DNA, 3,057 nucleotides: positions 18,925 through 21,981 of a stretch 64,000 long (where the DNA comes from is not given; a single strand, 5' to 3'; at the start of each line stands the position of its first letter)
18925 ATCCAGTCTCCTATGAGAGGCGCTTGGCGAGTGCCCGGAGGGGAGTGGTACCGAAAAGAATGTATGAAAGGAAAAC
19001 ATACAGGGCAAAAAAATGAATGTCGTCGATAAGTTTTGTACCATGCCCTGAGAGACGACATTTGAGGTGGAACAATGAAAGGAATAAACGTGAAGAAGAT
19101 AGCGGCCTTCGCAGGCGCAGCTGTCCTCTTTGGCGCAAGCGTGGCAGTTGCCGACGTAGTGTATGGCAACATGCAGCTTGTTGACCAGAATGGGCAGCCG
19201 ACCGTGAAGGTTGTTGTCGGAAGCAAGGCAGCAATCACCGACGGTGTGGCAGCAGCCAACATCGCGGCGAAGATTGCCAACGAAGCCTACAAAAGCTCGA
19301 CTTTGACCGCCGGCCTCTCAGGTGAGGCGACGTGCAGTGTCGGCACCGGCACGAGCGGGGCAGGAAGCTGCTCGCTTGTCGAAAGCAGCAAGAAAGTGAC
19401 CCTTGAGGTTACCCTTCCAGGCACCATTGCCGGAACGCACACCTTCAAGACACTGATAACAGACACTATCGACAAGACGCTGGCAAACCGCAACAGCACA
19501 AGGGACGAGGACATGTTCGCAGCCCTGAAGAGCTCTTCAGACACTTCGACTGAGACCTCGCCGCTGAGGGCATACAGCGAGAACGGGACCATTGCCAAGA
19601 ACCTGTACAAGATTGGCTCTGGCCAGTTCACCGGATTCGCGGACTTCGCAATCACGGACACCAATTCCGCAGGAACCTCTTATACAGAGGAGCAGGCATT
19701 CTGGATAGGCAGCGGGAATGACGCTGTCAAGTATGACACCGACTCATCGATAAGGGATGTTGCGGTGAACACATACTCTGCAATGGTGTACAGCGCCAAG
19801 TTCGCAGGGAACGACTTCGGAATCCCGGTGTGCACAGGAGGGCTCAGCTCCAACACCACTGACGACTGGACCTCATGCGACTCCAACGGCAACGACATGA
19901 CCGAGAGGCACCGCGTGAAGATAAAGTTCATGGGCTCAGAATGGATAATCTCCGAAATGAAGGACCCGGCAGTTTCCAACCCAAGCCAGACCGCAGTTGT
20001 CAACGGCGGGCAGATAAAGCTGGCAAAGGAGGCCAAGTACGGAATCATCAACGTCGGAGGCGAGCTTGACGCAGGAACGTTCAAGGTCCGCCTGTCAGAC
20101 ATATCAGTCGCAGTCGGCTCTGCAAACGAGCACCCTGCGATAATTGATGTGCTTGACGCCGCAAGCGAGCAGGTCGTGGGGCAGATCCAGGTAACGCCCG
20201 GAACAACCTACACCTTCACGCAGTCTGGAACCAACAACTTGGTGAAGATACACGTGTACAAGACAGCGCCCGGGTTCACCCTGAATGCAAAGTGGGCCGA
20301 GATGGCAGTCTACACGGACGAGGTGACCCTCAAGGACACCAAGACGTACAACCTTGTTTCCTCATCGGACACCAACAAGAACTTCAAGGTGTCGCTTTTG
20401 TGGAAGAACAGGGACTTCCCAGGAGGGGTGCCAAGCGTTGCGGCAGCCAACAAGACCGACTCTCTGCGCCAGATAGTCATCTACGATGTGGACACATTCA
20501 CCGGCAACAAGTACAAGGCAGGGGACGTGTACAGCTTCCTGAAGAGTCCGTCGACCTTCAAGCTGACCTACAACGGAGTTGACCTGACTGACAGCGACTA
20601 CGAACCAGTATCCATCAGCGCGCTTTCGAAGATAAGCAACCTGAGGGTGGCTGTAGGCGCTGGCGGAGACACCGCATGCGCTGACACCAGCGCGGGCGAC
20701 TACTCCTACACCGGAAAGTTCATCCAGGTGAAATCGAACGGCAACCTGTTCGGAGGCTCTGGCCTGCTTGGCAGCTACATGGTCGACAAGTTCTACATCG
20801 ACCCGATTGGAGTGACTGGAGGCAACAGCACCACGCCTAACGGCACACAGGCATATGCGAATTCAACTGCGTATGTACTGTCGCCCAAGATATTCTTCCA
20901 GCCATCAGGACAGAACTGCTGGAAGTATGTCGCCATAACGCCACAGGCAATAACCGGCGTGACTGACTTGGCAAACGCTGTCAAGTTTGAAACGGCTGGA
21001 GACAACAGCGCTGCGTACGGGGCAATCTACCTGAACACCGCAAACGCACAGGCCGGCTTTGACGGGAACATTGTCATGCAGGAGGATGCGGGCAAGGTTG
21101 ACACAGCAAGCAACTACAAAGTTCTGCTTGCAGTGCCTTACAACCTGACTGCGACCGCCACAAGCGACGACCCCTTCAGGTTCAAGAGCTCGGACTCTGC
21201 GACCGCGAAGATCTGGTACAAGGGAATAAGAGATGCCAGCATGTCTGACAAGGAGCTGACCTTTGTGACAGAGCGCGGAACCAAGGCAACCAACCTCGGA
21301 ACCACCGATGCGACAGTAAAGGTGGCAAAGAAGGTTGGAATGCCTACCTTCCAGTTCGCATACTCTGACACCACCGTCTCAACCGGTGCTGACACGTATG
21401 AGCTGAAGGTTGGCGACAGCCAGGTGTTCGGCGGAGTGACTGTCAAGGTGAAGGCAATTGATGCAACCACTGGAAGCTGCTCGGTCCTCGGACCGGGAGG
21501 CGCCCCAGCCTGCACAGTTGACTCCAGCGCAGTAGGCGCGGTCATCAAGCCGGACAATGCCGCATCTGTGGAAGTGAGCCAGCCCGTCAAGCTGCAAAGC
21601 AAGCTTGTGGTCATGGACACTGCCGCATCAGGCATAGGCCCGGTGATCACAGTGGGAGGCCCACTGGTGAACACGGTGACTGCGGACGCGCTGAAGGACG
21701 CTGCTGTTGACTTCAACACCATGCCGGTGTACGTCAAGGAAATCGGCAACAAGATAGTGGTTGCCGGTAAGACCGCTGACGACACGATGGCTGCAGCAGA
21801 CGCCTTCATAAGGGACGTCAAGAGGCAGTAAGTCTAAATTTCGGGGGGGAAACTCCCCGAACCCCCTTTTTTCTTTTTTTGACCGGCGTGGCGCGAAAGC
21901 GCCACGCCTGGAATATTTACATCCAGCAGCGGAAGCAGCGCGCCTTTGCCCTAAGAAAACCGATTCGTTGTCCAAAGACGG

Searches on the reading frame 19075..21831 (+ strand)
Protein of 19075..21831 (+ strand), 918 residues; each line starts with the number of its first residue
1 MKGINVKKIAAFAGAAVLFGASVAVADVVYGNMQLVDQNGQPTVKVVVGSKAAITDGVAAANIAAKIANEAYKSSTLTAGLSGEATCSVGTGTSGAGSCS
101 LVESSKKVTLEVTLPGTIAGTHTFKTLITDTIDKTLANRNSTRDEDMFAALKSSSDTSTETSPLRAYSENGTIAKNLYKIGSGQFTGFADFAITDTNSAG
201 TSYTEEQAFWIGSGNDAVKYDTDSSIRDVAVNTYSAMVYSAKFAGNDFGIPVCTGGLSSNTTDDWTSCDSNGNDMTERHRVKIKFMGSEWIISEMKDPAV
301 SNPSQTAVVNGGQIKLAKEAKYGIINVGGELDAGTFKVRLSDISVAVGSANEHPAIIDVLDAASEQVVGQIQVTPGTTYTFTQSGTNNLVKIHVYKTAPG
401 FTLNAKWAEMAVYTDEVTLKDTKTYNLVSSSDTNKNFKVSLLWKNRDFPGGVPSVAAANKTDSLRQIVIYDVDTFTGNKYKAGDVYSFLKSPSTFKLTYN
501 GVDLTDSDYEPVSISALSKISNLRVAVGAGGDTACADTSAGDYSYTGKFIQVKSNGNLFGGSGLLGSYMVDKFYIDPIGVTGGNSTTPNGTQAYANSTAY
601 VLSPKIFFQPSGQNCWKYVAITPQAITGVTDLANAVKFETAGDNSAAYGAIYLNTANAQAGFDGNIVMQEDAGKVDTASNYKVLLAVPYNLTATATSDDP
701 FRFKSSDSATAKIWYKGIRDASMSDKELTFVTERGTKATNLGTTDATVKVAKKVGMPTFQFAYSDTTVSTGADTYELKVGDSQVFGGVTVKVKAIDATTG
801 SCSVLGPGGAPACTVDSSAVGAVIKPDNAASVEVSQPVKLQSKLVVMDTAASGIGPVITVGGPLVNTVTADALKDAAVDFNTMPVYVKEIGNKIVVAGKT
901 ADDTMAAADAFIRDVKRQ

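Call 3: search_protein_families(library=pfam, proteins=[window:19075-21831:+], max_evalue=0.01)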
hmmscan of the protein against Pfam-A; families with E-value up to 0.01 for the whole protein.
window:19075-21831:+ (918 aa): 1 family
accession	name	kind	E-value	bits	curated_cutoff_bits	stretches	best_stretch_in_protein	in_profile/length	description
PF05124.17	S_layer_C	-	6e-17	62.3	23.9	1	38-913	11-175/177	S-layer like family, outer domain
